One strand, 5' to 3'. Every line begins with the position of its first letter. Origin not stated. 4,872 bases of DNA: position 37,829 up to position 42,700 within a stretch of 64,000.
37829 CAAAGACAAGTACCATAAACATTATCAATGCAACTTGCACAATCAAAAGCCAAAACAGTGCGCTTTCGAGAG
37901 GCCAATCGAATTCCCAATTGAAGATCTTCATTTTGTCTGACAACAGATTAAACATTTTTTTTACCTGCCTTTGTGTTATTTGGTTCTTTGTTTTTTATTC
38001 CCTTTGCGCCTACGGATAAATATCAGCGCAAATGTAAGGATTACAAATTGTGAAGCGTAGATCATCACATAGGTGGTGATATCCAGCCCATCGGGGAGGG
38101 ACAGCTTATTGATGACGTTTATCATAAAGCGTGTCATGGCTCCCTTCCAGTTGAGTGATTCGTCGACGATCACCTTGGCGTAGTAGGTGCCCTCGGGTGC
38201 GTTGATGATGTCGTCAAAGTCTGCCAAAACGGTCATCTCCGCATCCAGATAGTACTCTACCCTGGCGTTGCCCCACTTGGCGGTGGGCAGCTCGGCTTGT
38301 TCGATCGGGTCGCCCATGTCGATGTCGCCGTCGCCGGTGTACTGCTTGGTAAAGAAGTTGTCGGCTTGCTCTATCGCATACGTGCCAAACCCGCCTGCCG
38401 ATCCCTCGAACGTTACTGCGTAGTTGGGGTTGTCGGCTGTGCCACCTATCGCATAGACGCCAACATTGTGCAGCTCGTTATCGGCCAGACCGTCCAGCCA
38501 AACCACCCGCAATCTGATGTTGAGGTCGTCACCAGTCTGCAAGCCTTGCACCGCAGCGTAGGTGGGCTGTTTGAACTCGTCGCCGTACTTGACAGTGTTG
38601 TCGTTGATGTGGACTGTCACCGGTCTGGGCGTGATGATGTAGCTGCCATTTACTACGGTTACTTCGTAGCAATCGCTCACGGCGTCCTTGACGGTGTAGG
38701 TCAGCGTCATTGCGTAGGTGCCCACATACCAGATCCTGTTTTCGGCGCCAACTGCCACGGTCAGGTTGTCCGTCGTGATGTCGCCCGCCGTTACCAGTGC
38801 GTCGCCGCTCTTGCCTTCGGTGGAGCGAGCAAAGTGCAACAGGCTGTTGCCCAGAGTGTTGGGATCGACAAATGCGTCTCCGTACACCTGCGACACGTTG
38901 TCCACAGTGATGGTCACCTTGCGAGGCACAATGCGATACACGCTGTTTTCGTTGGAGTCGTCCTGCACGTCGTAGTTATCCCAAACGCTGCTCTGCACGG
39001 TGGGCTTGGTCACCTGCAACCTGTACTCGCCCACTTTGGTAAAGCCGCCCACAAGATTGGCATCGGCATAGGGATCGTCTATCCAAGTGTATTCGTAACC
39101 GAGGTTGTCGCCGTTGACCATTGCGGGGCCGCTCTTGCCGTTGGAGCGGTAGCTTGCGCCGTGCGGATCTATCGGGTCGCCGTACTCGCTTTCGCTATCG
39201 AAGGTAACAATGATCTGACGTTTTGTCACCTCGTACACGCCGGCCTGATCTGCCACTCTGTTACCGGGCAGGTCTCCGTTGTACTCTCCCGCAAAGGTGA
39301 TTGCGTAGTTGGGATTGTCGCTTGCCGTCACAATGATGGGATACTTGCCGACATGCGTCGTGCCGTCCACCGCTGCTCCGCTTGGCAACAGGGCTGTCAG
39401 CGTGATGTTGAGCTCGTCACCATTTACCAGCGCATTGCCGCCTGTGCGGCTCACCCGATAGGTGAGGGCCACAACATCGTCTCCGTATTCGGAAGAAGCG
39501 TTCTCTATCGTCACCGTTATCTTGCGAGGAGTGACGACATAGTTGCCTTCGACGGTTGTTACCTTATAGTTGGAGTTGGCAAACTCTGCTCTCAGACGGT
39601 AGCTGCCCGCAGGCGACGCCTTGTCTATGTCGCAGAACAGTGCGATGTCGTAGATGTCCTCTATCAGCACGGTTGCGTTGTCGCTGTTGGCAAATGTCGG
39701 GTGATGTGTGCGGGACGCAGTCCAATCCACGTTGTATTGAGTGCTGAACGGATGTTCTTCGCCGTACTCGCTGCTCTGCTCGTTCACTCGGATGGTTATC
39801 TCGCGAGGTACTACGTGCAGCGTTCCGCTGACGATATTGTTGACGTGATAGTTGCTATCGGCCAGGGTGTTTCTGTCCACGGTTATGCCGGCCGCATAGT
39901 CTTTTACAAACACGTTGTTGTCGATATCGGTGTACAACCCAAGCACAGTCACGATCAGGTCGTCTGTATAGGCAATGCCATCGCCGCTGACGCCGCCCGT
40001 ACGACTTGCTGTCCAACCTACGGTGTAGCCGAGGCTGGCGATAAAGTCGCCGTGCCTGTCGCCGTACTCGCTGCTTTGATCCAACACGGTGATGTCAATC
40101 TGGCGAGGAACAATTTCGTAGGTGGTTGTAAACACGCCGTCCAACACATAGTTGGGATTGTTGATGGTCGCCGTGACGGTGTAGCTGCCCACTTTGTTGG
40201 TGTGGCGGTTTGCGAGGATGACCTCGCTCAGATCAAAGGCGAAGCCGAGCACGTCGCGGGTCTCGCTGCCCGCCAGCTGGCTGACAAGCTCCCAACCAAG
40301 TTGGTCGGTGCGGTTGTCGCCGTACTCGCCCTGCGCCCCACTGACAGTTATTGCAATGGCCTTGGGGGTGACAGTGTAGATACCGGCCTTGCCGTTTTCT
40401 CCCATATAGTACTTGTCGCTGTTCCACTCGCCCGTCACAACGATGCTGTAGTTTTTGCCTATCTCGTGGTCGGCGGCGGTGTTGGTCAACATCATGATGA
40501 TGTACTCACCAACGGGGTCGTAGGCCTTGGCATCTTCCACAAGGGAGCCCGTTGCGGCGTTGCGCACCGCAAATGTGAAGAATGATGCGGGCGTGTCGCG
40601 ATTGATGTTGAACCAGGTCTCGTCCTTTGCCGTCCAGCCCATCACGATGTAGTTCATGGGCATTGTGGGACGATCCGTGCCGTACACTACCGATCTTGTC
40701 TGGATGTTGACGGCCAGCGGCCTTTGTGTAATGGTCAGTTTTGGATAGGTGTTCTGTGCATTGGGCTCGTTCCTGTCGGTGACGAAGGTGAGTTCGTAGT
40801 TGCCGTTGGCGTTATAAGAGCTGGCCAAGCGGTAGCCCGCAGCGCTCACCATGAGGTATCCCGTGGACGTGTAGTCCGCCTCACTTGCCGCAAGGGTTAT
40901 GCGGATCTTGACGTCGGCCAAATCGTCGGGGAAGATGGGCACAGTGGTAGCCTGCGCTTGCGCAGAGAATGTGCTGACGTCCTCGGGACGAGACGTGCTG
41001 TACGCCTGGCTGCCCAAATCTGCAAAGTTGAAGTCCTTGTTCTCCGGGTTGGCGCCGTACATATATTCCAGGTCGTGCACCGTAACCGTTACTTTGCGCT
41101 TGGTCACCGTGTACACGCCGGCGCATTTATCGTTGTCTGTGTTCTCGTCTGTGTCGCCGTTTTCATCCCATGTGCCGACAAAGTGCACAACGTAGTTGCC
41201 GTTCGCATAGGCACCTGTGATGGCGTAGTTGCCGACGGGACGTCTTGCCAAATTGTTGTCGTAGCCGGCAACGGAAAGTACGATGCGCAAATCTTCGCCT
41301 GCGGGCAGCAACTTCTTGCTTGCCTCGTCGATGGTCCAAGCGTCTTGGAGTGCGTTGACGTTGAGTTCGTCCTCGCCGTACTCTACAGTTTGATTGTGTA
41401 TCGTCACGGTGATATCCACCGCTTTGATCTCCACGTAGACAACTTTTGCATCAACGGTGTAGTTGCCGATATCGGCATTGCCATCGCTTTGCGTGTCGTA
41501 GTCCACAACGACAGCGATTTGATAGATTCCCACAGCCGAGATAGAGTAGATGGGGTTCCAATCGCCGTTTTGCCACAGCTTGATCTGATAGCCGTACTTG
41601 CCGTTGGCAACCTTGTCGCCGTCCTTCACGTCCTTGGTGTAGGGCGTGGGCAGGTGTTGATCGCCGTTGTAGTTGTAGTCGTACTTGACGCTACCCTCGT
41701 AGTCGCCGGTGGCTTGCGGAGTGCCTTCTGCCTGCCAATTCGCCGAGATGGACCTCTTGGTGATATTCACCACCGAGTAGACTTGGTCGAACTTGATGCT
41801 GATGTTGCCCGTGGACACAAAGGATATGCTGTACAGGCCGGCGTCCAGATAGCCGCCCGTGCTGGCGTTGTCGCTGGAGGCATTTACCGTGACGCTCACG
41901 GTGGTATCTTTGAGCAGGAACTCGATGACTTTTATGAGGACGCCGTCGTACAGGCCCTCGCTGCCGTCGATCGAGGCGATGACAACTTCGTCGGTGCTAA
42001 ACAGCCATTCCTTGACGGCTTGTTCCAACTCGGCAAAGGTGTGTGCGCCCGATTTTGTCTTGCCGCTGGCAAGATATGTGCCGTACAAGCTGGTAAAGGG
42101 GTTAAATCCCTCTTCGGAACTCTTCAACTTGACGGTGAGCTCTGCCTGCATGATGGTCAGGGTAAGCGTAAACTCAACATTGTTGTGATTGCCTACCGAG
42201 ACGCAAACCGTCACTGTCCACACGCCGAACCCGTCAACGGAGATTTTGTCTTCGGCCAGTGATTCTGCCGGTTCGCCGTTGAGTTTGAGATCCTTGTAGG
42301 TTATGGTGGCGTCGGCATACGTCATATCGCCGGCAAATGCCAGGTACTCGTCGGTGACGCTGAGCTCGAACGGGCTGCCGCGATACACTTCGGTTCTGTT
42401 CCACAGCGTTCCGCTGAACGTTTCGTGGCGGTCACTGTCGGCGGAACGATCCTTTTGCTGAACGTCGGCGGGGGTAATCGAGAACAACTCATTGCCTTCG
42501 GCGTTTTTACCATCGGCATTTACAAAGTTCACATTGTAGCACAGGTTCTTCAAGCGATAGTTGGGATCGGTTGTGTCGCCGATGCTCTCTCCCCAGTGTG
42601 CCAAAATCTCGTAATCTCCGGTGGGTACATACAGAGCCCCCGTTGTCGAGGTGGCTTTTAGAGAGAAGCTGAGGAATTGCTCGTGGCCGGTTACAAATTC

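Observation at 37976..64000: Reading frame of at least 8,674 codons, still open at the window edge, built from more than 50 diverged MBG-like modules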

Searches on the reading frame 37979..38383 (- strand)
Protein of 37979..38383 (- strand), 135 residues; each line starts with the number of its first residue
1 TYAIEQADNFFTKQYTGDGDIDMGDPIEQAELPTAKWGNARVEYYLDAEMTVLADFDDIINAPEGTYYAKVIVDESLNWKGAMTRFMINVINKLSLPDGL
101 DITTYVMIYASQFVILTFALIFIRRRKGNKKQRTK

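Call 36: search_protein_families(library=pfam, proteins=[window:37979-38383:-], max_evalue=1)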
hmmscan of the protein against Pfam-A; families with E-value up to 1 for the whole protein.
window:37979-38383:- (135 aa): 0 families

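Call 86: find_related_loci(query=A6, collection=metagenome_contigs, flank=10000)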
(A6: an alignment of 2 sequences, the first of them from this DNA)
Query A6 (130 aa) in metagenome_contigs; peptide patterns used: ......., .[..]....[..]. (x = any residue, [..] = any of these).
446 stretches matched a pattern, but none encodes a relative of the query by tblastn (E <= 1e-3).

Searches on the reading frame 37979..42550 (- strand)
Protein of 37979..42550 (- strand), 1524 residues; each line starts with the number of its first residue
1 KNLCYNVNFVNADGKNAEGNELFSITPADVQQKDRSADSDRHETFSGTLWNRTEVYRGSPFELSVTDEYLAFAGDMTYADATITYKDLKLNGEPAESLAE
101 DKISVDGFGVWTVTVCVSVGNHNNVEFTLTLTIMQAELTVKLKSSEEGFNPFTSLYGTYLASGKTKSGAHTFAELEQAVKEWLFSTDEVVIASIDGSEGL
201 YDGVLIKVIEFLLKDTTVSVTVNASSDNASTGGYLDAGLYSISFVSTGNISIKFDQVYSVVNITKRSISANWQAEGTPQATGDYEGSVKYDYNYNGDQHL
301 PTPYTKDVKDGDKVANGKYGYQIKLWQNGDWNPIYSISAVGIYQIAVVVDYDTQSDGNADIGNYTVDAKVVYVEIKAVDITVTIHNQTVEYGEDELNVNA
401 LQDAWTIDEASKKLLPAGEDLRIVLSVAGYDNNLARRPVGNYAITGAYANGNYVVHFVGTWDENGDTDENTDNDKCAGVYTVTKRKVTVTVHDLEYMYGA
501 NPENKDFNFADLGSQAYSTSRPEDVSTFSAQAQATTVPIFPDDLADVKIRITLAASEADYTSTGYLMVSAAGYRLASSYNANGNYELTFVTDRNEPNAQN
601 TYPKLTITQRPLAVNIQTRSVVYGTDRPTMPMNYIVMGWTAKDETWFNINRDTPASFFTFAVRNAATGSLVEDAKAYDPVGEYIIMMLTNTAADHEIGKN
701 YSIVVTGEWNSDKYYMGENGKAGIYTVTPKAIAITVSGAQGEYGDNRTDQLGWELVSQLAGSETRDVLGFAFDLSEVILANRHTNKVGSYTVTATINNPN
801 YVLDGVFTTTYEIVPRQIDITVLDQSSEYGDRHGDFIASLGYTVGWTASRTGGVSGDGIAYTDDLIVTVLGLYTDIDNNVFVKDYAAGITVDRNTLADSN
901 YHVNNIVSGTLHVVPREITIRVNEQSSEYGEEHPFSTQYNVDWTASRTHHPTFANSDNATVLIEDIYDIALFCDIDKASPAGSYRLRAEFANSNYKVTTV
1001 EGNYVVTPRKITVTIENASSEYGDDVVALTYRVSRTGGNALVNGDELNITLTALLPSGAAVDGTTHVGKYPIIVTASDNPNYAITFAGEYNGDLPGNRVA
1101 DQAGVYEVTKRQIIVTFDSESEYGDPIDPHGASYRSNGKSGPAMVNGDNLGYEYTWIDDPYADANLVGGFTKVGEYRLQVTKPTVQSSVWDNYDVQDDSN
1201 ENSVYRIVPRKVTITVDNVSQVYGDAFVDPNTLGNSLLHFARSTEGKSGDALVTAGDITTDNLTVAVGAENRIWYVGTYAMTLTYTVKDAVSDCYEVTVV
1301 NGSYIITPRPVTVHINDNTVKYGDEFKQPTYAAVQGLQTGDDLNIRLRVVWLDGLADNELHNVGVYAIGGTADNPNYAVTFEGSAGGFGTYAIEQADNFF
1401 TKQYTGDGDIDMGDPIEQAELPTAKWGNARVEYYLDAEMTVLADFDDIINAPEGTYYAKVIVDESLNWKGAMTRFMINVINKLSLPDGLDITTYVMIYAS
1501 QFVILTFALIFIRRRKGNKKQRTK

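Call 29: find_homologous_proteins(query=window:37979-42550:-, max_evalue=1e-10)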
Query window:37979-42550:- (1524 aa): 12 proteins with E <= 1e-10 among 8000 candidates.
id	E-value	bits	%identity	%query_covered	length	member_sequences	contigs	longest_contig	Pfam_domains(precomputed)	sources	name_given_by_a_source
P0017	0.0e+0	2177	68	100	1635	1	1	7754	PF18676.7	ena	-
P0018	2.9e-40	156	25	67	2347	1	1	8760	PF18676.7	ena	-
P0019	2.1e-20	90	26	24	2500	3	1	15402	PF18887.6,PF18676.7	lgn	-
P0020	3.4e-20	89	27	60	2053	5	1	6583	PF05860.20,PF18676.7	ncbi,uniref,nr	ncbi:MBG domain-containing protein [Mesorhizobium sp. M7A.F.Ca.CA.004.12.1.1]|uniref:MBG domain-cont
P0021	2.7e-19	86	27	60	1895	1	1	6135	PF18676.7,PF17834.8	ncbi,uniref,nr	ncbi:MBG domain-containing protein [Mesorhizobium sp. SEMIA396]|uniref:beta strand repeat-containing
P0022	3.3e-19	86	27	60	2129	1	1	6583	PF05860.20,PF18676.7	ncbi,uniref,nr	ncbi:filamentous hemagglutinin N-terminal domain-containing protein [Mesorhizobium sp. M7A.F.Ca.CA.0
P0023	4.3e-19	86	27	60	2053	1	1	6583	PF05860.20,PF18676.7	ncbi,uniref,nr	ncbi:MBG domain-containing protein [Mesorhizobium sp. M7A.F.Ca.CA.004.11.1.1]|uniref:MBG domain-cont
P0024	5.2e-19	86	27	60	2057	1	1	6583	PF05860.20,PF18676.7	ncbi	ncbi:filamentous hemagglutinin N-terminal domain-containing protein, partial [Mesorhizobium sp. M7A.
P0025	5.2e-16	76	27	26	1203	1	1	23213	PF06458.19,PF18676.7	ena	-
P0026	6.9e-12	62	26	34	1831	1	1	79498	PF05860.20,PF18676.7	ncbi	ncbi:MAG: beta strand repeat-containing protein [Verrucomicrobiaceae bacterium]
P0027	3.0e-11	60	23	31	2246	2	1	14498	PF09479.17,PF18676.7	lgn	-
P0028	5.9e-11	59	23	33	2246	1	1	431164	PF09479.17,PF18676.7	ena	-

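Call 56: find_encoding_contigs(protein=P0017, flank=10000, max_places=3)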
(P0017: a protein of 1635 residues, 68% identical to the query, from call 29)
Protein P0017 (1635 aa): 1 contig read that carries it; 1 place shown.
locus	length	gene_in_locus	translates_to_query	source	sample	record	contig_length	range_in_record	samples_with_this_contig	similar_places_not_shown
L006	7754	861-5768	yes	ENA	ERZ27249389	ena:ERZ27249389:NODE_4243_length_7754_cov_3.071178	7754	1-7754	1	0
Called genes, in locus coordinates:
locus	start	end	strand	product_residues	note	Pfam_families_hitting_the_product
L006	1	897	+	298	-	?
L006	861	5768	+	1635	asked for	PF18676:MBG_2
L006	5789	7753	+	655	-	?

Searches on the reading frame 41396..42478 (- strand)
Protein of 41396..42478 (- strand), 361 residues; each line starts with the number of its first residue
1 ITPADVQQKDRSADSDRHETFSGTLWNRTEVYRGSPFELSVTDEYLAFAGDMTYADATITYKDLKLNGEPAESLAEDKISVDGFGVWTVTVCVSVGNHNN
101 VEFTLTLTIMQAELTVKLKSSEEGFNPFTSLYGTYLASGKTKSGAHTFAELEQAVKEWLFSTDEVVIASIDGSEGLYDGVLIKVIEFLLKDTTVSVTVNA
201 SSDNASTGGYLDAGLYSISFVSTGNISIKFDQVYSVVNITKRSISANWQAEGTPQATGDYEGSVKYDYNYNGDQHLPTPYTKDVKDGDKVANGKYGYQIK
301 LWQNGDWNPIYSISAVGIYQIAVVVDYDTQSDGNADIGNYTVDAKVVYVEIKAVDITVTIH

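Call 36: search_protein_families(library=pfam, proteins=[window:41396-42478:-], max_evalue=1)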
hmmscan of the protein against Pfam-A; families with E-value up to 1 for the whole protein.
window:41396-42478:- (361 aa): 1 family
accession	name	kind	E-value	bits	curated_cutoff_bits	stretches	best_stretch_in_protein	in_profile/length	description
PF23058.1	RBD_ZCCHC3_2nd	-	0.077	13.8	27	0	282-304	28-50/72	ZCCHC3, second RNA-binding domain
